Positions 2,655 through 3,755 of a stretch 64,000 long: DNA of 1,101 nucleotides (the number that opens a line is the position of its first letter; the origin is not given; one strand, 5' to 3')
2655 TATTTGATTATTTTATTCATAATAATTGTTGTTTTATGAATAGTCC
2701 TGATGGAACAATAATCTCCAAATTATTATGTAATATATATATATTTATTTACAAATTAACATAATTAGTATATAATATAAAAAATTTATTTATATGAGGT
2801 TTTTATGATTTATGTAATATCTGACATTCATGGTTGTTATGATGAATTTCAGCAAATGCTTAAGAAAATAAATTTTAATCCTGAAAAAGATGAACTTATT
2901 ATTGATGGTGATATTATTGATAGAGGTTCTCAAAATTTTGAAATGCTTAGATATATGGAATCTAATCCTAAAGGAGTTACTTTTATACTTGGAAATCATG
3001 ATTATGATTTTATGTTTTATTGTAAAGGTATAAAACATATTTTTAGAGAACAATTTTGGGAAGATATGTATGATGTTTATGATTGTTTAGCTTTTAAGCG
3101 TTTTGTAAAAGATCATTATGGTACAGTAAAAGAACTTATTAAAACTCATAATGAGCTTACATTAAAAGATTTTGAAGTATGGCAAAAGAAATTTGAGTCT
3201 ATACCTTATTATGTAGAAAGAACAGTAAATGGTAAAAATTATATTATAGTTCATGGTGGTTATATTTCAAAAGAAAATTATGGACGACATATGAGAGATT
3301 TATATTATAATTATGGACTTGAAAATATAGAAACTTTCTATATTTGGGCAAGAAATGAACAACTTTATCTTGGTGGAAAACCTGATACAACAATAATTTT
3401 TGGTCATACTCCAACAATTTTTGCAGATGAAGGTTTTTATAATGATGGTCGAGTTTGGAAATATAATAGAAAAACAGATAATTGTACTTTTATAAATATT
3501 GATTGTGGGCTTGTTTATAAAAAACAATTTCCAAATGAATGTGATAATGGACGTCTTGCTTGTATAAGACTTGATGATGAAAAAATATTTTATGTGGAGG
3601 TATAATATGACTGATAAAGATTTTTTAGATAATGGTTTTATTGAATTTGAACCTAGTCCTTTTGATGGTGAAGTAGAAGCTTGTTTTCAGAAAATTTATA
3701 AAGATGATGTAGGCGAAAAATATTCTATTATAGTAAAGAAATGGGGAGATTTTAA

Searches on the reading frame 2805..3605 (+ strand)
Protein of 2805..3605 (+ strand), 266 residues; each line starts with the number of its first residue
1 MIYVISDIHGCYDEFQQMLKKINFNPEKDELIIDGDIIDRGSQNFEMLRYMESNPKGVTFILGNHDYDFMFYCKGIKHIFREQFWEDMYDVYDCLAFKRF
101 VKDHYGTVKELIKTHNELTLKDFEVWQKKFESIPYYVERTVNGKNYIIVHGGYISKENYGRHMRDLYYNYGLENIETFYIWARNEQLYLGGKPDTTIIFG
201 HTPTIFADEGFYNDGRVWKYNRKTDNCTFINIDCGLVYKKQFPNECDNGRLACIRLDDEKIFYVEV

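Call 6: search_protein_families(library=phrogs, proteins=[window:2805-3605:+], max_evalue=0.001)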
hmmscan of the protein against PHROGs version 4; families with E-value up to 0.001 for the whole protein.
window:2805-3605:+ (266 aa): 6 families
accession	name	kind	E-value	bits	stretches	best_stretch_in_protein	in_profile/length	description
phrog_246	-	other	1.8e-39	137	1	2-264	178-390/417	NinI-like serine-threonine phosphatase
phrog_20114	-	other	4.2e-19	70.2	1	2-113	5-111/131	phosphoesterase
phrog_8238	-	DNA, RNA and nucleotide metabolism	6.8e-14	51.9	1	2-156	174-307/737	RNA ligase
phrog_9096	-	unknown function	2.5e-09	38.2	1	2-52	15-65/157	-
phrog_1649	-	other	1.4e-08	34.8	1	1-67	37-105/308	metallo-phosphoesterase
phrog_28031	-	unknown function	3e-05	24.3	1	3-74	144-224/406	-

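Call 92: search_protein_families(library=ncbifam, proteins=[window:2805-3605:+], max_evalue=0.001)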
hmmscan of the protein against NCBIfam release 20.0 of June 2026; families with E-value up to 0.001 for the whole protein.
window:2805-3605:+ (266 aa): 8 families
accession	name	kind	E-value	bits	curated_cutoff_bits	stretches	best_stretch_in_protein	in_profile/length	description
NF001204.0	PRK00166.1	equivalog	3.3e-24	85.7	176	1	2-94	3-95/276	symmetrical bis(5'-nucleosyl)-tetraphosphatase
TIGR00668.1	apaH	equivalog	1.6e-20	73.7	222.85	1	2-89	3-90/279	bis(5'-nucleosyl)-tetraphosphatase (symmetrical) ApaH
NF007425.0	PRK09968.1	equivalog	2e-14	53.8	332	1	2-66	17-79/218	protein-serine/threonine phosphatase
NF008516.0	PRK11439.1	equivalog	6.9e-13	49.1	326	1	2-66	19-81/218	protein-serine/threonine phosphatase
NF010148.0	PRK13625.1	equivalog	2.3e-08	33.9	340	1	4-75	5-86/245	bis(5'-nucleosyl)-tetraphosphatase PrpE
TIGR04075.1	bacter_Pnkp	equivalog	2.7e-05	22.6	750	1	4-75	184-271/851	polynucleotide kinase-phosphatase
NF006988.0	PRK09453.1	equivalog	3e-05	23.9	117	1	2-50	3-50/183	phosphodiesterase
NF043030.1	T4SS_Wip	domain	0.00012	21.3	300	1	11-91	67-153/330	Dot/Icm T4SS effector Wip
